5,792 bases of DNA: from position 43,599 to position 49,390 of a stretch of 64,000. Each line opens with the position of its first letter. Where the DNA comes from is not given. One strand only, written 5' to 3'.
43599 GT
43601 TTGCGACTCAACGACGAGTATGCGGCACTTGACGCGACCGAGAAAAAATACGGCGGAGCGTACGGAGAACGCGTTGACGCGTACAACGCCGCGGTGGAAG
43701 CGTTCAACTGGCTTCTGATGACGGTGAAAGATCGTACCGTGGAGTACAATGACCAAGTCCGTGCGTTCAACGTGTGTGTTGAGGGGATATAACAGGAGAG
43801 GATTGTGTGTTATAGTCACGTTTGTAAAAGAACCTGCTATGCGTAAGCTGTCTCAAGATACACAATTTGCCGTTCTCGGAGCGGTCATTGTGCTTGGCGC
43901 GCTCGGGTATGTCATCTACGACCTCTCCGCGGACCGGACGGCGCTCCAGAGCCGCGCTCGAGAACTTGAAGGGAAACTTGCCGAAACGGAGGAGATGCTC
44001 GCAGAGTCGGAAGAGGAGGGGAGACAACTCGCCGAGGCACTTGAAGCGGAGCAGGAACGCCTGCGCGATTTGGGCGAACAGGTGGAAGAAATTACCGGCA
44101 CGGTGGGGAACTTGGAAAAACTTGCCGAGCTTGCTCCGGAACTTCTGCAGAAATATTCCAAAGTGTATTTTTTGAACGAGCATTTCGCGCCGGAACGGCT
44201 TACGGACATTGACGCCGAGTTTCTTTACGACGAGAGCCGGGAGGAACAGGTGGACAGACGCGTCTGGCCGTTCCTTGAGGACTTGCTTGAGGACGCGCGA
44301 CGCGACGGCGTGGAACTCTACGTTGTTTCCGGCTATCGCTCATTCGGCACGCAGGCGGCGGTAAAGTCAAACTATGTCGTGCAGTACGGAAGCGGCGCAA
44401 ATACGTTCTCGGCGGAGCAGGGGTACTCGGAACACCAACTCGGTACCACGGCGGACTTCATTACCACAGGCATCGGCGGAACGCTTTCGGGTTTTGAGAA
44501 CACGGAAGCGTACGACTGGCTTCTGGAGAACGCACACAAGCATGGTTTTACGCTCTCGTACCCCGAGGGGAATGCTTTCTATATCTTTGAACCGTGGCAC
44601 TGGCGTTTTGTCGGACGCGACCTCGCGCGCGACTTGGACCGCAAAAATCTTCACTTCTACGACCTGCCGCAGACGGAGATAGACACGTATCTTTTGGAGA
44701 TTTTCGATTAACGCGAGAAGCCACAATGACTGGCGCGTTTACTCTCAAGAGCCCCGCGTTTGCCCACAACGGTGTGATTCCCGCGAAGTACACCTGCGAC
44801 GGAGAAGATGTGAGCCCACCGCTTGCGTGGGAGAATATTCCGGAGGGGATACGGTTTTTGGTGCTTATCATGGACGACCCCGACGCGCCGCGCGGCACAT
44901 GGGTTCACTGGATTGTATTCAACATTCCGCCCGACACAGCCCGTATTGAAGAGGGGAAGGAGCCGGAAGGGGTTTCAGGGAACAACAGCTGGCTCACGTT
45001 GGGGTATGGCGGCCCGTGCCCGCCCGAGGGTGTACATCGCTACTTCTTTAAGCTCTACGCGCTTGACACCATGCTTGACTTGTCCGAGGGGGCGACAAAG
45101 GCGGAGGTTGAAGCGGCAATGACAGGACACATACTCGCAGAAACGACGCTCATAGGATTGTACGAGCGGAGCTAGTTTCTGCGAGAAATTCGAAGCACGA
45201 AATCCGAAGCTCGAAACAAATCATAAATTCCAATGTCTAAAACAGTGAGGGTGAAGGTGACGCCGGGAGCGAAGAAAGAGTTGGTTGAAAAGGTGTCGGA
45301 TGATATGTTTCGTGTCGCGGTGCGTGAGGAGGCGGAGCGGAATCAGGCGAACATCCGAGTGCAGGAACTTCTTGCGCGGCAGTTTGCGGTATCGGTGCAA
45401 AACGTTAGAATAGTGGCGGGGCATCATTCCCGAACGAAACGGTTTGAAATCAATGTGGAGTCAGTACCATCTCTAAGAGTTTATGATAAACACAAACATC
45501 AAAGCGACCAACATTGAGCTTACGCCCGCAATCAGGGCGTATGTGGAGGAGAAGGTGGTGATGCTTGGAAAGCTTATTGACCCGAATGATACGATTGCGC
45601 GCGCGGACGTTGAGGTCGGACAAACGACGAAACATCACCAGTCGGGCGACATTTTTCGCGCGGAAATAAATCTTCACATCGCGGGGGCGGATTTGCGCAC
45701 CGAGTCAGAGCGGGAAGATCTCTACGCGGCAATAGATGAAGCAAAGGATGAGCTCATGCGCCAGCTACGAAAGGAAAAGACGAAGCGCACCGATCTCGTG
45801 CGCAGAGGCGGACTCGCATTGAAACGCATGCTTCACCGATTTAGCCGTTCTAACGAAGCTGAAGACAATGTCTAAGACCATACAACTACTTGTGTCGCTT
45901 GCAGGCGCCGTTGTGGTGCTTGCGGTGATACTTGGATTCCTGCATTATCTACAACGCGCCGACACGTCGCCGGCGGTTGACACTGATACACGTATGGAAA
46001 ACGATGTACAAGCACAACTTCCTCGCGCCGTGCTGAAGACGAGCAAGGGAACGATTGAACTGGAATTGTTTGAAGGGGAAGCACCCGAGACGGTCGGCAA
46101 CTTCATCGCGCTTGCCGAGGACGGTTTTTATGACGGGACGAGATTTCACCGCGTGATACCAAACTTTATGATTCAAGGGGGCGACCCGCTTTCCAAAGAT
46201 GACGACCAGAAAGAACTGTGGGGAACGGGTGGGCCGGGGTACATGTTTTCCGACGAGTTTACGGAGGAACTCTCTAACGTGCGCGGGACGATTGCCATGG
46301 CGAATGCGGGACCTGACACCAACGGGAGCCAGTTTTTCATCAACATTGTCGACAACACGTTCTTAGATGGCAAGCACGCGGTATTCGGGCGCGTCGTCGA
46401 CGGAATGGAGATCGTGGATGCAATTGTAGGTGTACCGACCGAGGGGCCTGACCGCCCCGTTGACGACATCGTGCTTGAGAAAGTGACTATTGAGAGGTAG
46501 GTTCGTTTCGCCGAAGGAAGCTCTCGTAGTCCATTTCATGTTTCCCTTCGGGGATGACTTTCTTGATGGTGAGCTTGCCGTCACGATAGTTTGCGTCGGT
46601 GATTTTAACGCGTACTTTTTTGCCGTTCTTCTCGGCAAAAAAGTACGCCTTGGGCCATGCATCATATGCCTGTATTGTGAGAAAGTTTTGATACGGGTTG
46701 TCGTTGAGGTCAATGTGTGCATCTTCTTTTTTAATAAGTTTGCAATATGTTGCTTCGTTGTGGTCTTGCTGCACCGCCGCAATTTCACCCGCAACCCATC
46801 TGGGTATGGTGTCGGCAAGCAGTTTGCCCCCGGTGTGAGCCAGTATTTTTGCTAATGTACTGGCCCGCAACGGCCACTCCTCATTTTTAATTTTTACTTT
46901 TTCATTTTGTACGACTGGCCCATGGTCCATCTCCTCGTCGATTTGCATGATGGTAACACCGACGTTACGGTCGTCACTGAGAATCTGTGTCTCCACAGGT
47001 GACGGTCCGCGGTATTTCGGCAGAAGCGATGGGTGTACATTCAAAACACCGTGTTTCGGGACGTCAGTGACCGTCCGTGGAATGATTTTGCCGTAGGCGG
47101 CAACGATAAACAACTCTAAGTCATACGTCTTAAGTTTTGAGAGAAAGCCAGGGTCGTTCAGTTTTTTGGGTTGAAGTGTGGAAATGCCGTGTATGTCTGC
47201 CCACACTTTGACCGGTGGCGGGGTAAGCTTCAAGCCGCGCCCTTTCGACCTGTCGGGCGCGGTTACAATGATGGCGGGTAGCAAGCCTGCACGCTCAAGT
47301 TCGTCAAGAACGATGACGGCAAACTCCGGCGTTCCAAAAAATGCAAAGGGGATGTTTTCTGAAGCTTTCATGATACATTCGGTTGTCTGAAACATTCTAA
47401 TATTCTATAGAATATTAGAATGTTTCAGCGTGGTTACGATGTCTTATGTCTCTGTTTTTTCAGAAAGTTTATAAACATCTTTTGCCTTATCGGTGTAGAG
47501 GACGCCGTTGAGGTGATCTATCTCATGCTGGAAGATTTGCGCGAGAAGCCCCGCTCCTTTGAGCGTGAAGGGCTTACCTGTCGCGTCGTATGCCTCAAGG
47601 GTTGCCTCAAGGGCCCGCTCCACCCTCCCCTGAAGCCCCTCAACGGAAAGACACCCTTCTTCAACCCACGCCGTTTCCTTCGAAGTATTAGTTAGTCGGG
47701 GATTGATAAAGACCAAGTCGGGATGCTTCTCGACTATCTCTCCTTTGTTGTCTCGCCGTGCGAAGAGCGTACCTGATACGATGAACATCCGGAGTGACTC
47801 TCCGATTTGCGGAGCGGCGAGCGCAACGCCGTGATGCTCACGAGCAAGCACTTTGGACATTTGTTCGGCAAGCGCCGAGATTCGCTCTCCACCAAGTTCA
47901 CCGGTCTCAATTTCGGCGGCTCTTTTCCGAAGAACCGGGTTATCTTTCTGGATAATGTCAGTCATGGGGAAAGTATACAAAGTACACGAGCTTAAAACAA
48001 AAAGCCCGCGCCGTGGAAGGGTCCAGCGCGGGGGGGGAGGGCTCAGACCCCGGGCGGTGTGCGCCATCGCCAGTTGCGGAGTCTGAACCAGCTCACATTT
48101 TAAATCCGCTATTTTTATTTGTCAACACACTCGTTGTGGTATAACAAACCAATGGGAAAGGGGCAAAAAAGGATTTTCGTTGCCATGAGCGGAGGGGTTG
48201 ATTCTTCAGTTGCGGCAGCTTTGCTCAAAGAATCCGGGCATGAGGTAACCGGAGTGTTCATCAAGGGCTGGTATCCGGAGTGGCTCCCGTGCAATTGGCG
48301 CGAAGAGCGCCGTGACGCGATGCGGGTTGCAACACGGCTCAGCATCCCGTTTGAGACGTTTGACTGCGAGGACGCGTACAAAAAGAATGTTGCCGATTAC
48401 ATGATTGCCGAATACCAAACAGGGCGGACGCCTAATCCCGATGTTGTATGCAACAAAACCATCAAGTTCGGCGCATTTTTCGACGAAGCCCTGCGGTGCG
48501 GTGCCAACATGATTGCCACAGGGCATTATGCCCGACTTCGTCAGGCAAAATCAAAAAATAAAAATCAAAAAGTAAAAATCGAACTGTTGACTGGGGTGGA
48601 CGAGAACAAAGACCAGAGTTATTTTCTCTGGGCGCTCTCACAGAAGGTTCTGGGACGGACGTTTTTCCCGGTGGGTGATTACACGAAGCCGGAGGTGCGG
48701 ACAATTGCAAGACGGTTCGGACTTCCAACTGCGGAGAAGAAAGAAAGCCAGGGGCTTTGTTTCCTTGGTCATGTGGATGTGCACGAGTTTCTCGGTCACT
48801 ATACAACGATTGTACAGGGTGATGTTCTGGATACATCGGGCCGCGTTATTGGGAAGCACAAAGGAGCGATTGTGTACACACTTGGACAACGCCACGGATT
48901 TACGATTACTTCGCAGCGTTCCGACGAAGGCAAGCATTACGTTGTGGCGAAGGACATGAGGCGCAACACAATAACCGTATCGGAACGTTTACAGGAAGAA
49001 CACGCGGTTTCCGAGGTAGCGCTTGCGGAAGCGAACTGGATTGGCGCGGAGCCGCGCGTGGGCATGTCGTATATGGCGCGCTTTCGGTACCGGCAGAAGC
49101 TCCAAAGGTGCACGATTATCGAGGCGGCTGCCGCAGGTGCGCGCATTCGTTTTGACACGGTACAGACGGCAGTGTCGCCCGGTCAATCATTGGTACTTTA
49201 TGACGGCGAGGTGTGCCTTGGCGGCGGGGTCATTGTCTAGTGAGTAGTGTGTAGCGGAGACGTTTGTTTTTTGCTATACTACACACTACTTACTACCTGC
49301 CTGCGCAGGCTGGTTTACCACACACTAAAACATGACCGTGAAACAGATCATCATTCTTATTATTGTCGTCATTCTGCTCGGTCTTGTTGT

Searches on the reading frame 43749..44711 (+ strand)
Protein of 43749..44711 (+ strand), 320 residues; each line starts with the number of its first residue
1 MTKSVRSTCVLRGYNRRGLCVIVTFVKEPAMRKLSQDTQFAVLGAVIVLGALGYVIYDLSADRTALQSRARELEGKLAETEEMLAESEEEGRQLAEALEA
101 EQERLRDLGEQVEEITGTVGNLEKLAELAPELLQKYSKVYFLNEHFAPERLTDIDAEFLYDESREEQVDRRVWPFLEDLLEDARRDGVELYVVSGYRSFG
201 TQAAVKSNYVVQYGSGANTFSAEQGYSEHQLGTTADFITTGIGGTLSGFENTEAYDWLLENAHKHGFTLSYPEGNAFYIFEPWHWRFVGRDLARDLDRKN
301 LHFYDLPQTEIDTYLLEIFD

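Call 9: search_protein_families(library=pfam, proteins=[window:43749-44711:+], max_evalue=0.001)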
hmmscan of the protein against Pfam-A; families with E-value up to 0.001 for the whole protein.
window:43749-44711:+ (320 aa): 1 family
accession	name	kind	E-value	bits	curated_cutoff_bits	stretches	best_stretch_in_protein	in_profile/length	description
PF02557.22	VanY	-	3.7e-29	101.6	25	1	167-289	3-131/132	D-alanyl-D-alanine carboxypeptidase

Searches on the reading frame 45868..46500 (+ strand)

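Call 68: search_protein_families(library=pfam, proteins=[window:45868-46500:+], max_evalue=0.1)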
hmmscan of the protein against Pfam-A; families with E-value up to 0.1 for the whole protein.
window:45868-46500:+ (210 aa): 1 family
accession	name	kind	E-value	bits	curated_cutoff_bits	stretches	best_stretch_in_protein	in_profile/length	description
PF00160.26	Pro_isomerase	-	1.4e-53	181.8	21.7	1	56-207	4-158/159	Cyclophilin type peptidyl-prolyl cis-trans isomerase/CLD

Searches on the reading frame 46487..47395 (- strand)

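Call 9: search_protein_families(library=pfam, proteins=[window:46487-47395:-], max_evalue=0.001)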
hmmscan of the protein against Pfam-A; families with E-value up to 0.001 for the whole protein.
window:46487-47395:- (302 aa): 2 families
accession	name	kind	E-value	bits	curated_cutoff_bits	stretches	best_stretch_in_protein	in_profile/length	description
PF00551.24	Formyl_trans_N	-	7e-33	114.3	26.1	1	17-191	5-175/181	Formyl transferase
PF02911.23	Formyl_trans_C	-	4e-07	30.6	21.1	1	221-269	2-46/100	Formyl transferase, C-terminal domain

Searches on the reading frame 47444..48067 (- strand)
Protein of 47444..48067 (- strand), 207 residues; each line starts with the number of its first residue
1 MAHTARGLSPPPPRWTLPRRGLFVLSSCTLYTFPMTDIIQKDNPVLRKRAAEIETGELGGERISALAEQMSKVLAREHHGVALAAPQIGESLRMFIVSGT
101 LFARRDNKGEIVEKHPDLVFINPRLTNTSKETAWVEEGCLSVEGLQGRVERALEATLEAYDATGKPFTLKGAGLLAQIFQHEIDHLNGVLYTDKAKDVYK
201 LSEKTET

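Call 68: search_protein_families(library=pfam, proteins=[window:47444-48067:-], max_evalue=0.1)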
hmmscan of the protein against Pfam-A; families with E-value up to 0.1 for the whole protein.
window:47444-48067:- (207 aa): 1 family
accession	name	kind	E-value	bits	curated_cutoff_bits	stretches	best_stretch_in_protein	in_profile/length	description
PF01327.26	Pep_deformylase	-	5e-43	146.8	22.8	1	36-197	2-152/156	Polypeptide deformylase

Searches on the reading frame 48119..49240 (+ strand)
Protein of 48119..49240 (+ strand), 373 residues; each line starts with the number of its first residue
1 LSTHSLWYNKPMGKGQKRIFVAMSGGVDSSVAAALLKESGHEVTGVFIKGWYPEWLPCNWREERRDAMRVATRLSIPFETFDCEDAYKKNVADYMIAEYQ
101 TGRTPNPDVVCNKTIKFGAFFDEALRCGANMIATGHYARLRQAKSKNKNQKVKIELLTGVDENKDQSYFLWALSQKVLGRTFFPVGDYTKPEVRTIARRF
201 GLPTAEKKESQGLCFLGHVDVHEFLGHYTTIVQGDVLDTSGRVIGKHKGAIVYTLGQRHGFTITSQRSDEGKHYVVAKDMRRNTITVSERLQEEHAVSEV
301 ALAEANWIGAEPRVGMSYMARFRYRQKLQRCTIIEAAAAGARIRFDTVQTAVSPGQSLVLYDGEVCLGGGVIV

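Call 9: search_protein_families(library=pfam, proteins=[window:48119-49240:+], max_evalue=0.001)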
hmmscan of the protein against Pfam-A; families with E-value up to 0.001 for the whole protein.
window:48119-49240:+ (373 aa): 4 families
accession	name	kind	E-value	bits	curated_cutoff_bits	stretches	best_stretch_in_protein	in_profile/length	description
PF03054.22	tRNA_Me_trans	-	3e-73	246.2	20.6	1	17-217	1-201/202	tRNA methyl transferase HUP domain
PF20258.4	tRNA_Me_trans_C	-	4.5e-18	65.8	20.6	1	299-372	3-77/77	Aminomethyltransferase beta-barrel domain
PF20259.3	tRNA_Me_trans_M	-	2.7e-17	62.5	27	1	223-288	2-65/66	tRNA methyl transferase PRC-barrel domain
PF02540.23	NAD_synthase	-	1.6e-06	27.8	21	1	15-90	17-88/242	NAD synthase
